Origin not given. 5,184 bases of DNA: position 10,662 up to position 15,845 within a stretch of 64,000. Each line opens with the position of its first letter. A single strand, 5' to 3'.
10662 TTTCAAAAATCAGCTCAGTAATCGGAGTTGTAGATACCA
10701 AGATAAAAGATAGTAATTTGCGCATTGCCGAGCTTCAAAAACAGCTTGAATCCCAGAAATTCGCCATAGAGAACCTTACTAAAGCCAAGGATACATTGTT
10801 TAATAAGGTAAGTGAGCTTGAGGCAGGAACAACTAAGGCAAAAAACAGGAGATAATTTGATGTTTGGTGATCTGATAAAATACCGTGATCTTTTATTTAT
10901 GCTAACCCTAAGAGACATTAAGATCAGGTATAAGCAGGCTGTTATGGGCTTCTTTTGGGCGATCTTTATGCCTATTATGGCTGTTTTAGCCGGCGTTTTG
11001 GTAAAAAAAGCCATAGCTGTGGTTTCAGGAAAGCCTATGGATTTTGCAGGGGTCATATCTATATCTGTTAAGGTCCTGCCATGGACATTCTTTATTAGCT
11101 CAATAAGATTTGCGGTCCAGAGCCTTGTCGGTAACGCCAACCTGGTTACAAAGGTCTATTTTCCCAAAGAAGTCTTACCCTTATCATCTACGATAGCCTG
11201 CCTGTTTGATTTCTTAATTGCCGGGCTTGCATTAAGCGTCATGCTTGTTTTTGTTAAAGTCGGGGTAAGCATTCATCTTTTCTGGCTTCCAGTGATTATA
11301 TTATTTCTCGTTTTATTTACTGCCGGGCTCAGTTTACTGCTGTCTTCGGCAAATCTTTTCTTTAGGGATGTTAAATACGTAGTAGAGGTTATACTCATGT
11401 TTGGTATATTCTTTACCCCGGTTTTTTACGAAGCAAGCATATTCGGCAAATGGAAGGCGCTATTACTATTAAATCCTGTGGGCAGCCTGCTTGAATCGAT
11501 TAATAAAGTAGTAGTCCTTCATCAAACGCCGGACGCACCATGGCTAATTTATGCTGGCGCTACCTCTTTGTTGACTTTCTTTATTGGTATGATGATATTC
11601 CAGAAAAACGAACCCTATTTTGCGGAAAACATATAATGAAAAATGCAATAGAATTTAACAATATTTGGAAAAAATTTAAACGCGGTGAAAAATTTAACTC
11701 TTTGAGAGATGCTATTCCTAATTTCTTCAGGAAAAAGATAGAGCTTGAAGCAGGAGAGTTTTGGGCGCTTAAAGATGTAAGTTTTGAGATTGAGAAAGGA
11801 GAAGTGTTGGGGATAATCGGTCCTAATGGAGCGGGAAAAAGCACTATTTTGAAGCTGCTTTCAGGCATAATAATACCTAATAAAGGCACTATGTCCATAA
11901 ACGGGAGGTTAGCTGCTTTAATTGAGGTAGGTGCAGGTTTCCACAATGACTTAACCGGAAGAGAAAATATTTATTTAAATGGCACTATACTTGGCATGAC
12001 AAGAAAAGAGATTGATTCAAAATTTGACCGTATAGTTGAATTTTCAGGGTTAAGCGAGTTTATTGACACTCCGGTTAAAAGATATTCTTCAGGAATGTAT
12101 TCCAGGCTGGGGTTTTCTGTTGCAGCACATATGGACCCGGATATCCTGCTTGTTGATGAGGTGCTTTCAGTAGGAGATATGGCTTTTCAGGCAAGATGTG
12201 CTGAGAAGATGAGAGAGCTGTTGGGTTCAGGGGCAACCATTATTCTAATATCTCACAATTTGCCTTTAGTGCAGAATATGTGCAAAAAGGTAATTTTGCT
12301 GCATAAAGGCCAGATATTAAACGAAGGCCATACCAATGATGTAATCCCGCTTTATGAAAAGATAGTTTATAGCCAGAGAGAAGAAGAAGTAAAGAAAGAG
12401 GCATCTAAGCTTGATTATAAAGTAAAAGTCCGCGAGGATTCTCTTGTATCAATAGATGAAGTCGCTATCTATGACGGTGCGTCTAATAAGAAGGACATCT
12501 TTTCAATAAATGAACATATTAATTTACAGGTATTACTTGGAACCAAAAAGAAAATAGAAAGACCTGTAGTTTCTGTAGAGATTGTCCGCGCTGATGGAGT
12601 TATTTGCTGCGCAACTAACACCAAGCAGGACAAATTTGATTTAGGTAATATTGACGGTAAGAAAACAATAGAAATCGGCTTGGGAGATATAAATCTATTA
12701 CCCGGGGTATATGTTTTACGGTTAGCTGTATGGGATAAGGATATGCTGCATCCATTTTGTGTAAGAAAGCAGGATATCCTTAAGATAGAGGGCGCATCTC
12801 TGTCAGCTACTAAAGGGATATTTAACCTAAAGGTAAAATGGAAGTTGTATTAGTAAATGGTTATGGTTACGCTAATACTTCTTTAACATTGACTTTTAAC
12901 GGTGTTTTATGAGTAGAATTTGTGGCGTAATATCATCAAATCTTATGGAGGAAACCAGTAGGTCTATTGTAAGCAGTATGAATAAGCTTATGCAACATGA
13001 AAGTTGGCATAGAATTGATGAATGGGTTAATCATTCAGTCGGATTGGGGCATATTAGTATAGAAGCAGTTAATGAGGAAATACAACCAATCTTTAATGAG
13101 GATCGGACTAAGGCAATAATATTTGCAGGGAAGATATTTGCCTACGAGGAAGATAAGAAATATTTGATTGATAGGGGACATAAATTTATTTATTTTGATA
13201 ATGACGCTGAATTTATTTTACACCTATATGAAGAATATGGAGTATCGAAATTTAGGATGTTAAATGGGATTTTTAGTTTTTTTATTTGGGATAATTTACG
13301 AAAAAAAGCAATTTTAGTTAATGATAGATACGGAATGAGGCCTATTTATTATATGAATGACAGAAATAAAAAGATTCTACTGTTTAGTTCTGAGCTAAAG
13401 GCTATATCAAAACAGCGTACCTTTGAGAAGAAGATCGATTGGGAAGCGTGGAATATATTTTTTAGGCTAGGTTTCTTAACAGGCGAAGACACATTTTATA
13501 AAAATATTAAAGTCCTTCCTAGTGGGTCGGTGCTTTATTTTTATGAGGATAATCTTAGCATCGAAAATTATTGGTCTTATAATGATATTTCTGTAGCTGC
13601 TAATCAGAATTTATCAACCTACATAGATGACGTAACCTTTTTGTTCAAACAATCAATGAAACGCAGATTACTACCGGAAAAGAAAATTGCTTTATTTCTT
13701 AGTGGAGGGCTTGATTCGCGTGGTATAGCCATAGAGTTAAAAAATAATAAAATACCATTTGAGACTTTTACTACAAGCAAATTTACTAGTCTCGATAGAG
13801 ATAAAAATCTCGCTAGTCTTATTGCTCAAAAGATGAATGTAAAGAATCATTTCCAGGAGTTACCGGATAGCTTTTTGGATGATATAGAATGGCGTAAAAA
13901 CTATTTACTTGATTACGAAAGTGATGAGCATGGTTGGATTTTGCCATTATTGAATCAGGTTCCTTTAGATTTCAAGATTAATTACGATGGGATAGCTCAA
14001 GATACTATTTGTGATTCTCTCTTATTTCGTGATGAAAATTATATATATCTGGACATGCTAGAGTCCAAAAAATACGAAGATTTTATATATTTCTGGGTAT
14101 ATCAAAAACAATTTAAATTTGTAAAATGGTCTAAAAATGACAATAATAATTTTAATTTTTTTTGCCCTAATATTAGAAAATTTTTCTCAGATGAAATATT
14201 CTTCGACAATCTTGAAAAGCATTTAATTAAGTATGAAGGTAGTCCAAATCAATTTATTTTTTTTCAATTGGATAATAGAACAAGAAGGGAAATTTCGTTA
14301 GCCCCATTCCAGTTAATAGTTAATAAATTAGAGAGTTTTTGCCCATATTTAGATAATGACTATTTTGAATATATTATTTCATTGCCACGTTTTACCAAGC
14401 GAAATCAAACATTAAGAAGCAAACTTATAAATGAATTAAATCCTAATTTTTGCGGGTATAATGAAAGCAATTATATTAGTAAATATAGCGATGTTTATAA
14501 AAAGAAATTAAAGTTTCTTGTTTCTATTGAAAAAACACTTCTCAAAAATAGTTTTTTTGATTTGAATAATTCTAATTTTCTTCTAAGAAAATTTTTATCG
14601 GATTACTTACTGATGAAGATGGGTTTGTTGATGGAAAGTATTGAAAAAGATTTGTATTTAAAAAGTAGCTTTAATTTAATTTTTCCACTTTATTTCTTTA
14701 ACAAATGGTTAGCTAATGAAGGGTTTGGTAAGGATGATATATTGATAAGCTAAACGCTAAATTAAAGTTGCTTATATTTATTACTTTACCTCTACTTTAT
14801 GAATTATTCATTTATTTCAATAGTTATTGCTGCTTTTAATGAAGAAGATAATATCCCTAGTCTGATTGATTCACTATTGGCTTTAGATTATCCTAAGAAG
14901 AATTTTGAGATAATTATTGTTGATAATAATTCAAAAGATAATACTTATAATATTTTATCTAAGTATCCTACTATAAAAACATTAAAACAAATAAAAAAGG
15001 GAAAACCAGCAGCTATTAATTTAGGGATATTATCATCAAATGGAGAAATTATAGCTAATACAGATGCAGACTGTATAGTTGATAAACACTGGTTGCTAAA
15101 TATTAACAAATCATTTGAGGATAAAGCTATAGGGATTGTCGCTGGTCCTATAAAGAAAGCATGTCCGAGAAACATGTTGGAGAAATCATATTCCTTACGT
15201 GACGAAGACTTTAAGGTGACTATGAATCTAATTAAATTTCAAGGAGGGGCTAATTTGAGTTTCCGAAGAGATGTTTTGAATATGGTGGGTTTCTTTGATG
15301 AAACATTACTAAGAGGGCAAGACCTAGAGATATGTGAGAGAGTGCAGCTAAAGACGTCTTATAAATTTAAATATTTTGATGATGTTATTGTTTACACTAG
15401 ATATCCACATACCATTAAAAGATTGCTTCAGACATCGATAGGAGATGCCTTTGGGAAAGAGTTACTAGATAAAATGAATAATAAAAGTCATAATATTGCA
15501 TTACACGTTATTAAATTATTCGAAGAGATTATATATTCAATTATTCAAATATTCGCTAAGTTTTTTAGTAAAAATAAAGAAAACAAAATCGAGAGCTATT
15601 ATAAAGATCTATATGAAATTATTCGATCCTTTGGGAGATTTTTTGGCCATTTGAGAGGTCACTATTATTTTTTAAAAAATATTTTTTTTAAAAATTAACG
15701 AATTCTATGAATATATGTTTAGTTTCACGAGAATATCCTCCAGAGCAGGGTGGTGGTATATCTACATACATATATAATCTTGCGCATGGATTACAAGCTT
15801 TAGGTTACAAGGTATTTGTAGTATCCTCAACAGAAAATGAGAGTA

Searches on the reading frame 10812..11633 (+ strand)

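Call 37: search_protein_families(library=pfam, proteins=[window:10812-11633:+], max_evalue=0.00001)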
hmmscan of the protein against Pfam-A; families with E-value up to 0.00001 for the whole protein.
window:10812-11633:+ (274 aa): 1 family
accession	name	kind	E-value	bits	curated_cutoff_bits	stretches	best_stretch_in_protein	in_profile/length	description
PF01061.29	ABC2_membrane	-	2.4e-09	37.5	26.9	1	28-230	3-206/211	ABC-2 type transporter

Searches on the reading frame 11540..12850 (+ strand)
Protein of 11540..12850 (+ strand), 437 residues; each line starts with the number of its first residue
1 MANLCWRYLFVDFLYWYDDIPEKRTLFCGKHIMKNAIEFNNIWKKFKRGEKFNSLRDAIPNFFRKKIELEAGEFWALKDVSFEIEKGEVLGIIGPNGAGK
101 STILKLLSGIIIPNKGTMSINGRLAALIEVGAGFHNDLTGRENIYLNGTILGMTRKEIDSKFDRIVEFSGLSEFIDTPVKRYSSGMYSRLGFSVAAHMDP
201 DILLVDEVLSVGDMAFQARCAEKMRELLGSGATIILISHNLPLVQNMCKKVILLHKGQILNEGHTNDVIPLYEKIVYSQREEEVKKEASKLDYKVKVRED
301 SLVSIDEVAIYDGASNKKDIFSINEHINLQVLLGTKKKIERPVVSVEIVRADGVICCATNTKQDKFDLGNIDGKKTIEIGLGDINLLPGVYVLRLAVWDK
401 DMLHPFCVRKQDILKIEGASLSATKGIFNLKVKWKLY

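Call 36: search_protein_families(library=pfam, proteins=[window:11540-12850:+], max_evalue=0.00001)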
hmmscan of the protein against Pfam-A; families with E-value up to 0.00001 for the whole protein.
window:11540-12850:+ (437 aa): 2 families
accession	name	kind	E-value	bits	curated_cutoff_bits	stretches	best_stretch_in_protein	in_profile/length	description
PF00005.33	ABC_tran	-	1.4e-21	78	25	1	77-208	1-135/137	ABC transporter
PF14524.12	Wzt_C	-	1.2e-12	48.5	30.4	1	301-429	8-142/143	Wzt C-terminal domain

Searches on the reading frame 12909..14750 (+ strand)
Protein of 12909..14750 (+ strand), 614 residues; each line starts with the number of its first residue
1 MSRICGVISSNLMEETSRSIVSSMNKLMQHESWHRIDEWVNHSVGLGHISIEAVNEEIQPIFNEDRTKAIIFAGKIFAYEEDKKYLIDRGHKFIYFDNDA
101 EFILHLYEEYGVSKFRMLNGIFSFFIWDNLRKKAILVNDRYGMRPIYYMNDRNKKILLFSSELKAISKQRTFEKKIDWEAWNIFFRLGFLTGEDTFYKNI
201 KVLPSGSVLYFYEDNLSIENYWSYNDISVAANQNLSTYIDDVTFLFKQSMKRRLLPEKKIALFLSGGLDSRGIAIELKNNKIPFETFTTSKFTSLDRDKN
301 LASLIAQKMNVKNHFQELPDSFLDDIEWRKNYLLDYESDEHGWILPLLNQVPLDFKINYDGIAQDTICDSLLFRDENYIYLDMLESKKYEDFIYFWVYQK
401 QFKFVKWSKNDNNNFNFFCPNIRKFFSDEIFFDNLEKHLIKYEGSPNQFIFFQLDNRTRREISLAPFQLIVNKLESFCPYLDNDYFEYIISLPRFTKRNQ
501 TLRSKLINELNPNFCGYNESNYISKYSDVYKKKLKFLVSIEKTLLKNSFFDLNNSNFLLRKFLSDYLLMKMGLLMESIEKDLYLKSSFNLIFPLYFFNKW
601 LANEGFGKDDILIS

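Call 36: search_protein_families(library=pfam, proteins=[window:12909-14750:+], max_evalue=0.00001)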
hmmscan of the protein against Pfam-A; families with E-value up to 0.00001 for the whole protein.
window:12909-14750:+ (614 aa): 3 families
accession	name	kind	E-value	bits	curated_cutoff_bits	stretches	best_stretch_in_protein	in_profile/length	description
PF13537.11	GATase_7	-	8.1e-27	94.1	25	1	50-167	5-122/123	Glutamine amidotransferase domain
PF13522.11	GATase_6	-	4.2e-21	75.8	27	1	34-162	4-130/130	Glutamine amidotransferase domain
PF00733.27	Asn_synthase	-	1.5e-06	28.6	21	0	245-315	5-76/354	Asparagine synthase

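Call 62: search_protein_families(library=ncbifam, proteins=[window:12909-14750:+], max_evalue=1e-8)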
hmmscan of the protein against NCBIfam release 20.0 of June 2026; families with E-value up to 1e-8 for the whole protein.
window:12909-14750:+ (614 aa): 5 families
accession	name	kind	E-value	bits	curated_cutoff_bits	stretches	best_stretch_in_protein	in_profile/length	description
TIGR01536.1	asn_synth_AEB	equivalog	5.1e-52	177.5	267.1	1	4-315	3-312/517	asparagine synthase (glutamine-hydrolyzing)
TIGR03108.1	eps_aminotran_1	hypoth_equivalog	5.9e-50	170.6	816.9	1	1-327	1-329/628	XrtA/PEP-CTERM system amidotransferase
TIGR03104.1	trio_amidotrans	equivalog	4.3e-35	121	570.1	1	4-277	4-280/589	N-acetylglutaminylglutamine amidotransferase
NF033535.1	lass_lactam_cya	exception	1e-34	120.1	525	1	1-274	1-273/668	lasso peptide isopeptide bond-forming cyclase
NF006949.0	PRK09431.1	equivalog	3.1e-34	118.4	499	1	1-169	1-168/554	asparagine synthase B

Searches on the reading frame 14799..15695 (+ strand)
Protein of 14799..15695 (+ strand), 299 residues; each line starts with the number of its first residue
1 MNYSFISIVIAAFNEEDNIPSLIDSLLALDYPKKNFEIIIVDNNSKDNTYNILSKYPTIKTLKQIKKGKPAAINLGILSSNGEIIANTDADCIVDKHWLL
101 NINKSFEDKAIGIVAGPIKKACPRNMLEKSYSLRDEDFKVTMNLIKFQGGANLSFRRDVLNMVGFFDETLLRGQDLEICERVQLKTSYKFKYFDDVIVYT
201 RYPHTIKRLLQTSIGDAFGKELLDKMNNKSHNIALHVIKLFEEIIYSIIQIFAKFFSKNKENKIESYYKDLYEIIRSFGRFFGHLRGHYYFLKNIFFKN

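Call 36: search_protein_families(library=pfam, proteins=[window:14799-15695:+], max_evalue=0.00001)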
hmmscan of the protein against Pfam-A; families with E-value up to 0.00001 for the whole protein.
window:14799-15695:+ (299 aa): 3 families
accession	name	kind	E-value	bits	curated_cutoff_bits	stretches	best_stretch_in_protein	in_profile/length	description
PF00535.33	Glycos_transf_2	-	9.5e-28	97.7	23.3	1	7-160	1-164/168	Glycosyl transferase family 2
PF13641.12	Glyco_tranf_2_3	-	1.7e-11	45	27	1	6-207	3-218/230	Glycosyltransferase like family 2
PF13632.12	Glyco_trans_2_3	-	9.9e-06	25.9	27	0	88-211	5-134/198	Glycosyl transferase family group 2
